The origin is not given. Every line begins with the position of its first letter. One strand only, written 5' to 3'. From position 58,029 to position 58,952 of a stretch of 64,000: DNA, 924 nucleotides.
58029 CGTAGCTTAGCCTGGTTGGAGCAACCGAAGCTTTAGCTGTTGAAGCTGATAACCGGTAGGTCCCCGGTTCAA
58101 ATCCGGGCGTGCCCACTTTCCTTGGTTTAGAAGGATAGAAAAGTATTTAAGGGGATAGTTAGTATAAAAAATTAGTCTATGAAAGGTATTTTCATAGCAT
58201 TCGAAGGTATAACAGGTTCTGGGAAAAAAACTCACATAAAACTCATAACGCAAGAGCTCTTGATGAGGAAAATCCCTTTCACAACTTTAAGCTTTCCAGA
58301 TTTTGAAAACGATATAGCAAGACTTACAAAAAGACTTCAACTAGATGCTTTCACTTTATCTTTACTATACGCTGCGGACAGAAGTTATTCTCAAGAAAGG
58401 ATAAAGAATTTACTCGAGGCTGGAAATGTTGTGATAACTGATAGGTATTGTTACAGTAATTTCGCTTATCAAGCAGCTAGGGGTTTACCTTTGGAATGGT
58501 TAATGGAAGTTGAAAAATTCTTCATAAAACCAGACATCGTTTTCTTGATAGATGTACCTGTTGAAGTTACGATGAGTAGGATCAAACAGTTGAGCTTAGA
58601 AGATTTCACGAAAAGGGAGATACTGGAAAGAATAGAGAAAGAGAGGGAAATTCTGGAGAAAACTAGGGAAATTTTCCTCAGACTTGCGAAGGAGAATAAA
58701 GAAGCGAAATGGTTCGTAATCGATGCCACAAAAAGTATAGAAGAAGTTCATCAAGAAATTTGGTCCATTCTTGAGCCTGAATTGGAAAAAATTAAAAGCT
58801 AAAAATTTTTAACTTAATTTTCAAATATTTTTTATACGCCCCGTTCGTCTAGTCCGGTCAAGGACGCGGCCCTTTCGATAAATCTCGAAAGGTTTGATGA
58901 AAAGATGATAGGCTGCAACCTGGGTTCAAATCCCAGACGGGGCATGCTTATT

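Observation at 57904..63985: tRNA-cluster integration hotspot with tandem elements at tRNA-Glu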

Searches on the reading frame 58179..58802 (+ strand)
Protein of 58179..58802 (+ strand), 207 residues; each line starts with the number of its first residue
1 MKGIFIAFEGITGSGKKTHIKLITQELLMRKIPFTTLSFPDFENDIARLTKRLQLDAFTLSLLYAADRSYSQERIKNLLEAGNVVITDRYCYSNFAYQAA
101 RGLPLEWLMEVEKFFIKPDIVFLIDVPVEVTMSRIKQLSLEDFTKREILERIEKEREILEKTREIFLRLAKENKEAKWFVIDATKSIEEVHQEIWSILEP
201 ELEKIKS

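Call 10: search_protein_families(library=pfam, proteins=[window:58179-58802:+], max_evalue=0.01)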
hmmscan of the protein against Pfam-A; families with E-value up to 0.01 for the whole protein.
window:58179-58802:+ (207 aa): 2 families
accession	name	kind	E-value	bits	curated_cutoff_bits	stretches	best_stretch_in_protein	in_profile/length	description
PF02223.23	Thymidylate_kin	-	3.2e-37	128.5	27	1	8-194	1-185/185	Thymidylate kinase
PF01712.25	dNK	-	0.0016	18.7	27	0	6-162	1-169/203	Deoxynucleoside kinase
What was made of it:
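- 58179..58802 (+): Thymidylate kinase (tmk), a host gene. Pfam PF02223 3e-37 (call 10)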

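Call 16: find_encoding_contigs(protein=window:58179-58802:+, flank=10000, max_places=6)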
Protein window:58179-58802:+ (207 aa): 4 contigs read that carry it; 4 places shown.
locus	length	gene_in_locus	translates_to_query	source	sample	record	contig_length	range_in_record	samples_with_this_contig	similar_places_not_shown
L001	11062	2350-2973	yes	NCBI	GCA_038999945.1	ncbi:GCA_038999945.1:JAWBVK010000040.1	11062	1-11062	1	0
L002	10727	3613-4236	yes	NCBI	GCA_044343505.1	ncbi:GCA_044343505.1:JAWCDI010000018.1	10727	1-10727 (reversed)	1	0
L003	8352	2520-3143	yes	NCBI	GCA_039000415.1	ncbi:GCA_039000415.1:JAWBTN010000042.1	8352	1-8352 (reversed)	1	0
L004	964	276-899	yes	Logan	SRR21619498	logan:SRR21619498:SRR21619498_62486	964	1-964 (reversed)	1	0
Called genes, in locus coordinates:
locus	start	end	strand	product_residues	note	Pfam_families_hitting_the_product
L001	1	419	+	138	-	?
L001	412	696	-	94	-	-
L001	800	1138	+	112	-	-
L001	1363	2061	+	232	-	PF01904:DUF72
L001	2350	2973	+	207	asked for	PF02223:Thymidylate_kin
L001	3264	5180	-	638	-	PF04879:Molybdop_Fe4S4, PF00384:Molybdopterin, PF01568:Molydop_binding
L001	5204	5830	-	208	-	PF13483:Lactamase_B_3, PF12706:Lactamase_B_2, PF00753:Lactamase_B (weak)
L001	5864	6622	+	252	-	PF00483:NTP_transferase, PF12804:NTP_transf_3 (weak)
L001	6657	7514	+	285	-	PF00491:Arginase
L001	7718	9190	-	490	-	-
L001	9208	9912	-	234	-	PF00702:Hydrolase, PF08282:Hydrolase_3, PF13419:HAD_2 (faint), PF12710:HAD (weak)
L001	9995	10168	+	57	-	-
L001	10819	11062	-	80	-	PF14528:LAGLIDADG_3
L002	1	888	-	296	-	PF08308:PEGA (weak)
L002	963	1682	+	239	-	PF00149:Metallophos, PF12850:Metallophos_2 (faint)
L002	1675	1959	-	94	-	-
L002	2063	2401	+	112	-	-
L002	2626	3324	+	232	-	PF01904:DUF72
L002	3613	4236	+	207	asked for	PF02223:Thymidylate_kin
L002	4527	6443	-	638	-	PF04879:Molybdop_Fe4S4, PF00384:Molybdopterin, PF01568:Molydop_binding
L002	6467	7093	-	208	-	PF13483:Lactamase_B_3, PF12706:Lactamase_B_2, PF00753:Lactamase_B (weak)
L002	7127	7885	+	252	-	PF00483:NTP_transferase, PF12804:NTP_transf_3 (weak)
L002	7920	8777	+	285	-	PF00491:Arginase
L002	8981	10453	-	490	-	-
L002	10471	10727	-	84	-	PF08282:Hydrolase_3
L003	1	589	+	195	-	?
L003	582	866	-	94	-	-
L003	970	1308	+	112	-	-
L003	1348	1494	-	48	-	-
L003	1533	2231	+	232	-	PF01904:DUF72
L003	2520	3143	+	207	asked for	PF02223:Thymidylate_kin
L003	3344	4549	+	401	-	PF13495:Phage_int_SAM_4 (faint), PF00589:Phage_integrase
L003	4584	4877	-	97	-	-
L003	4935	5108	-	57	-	-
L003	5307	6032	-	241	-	-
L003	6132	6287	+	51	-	-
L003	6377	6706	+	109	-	-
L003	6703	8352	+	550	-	PF00493:MCM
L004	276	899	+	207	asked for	PF02223:Thymidylate_kin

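Call 57: search_protein_families(library=phrogs, proteins=[L003:4584-4877:-, L003:5307-6032:-, L003:6377-6706:+, L003:6703-8352:+], max_evalue=0.01)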
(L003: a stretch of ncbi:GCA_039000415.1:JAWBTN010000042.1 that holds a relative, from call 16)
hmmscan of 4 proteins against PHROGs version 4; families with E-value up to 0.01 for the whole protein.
L003:4584-4877:- (97 aa): 0 families

L003:5307-6032:- (241 aa): 0 families

L003:6377-6706:+ (109 aa): 0 families

L003:6703-8352:+ (550 aa): 2 families
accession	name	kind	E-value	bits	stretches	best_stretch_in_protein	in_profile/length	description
phrog_18685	-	unknown function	6.8e-34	117.9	1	153-528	519-907/1028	-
phrog_10371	-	DNA, RNA and nucleotide metabolism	1.9e-15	57.1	1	181-530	240-595/683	DNA helicase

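Call 59: search_protein_families(library=pfam, proteins=[L003:4584-4877:-, L003:4935-5108:-, L003:5307-6032:-, L003:6377-6706:+, L003:6703-8352:+], max_evalue=1)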
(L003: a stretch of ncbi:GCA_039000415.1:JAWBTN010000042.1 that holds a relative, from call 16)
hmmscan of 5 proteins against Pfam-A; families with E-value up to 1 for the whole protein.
L003:4584-4877:- (97 aa): 4 families
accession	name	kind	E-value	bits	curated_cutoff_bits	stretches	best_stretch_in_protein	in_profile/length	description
PF20389.3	DUF6684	-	0.004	17.7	24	1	7-56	22-70/79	Family of unknown function (DUF6684)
PF19747.4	DUF6234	-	0.042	14.7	27.5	0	71-95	4-28/129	Family of unknown function (DUF6234)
PF00487.30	FA_desaturase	-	0.11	12.6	29.7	1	25-94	86-156/253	Fatty acid desaturase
PF06624.17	RAMP4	-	0.34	11.4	24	1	53-90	12-49/60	Ribosome associated membrane protein RAMP4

L003:4935-5108:- (57 aa): 2 families
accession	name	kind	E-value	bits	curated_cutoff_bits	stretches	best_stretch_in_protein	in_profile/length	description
PF07033.16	Orthopox_B11R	-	0.1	12.9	25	1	8-44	11-48/71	Orthopoxvirus B11R protein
PF17218.8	CBX7_C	-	0.23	11.7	22.2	0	6-14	21-29/33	CBX family C-terminal motif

L003:5307-6032:- (241 aa): 0 families

L003:6377-6706:+ (109 aa): 0 families

L003:6703-8352:+ (550 aa): 3 families
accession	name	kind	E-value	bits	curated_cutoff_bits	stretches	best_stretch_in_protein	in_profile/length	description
PF00493.29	MCM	-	4.9e-14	52.4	23.3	1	213-412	5-202/224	MCM P-loop domain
PF01078.27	Mg_chelatase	-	4.5e-05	23.4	20.3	1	317-379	96-159/207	Magnesium chelatase, subunit ChlI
PF07728.20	AAA_5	-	0.0045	17.4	22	1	272-380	5-125/139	AAA domain (dynein-related subfamily)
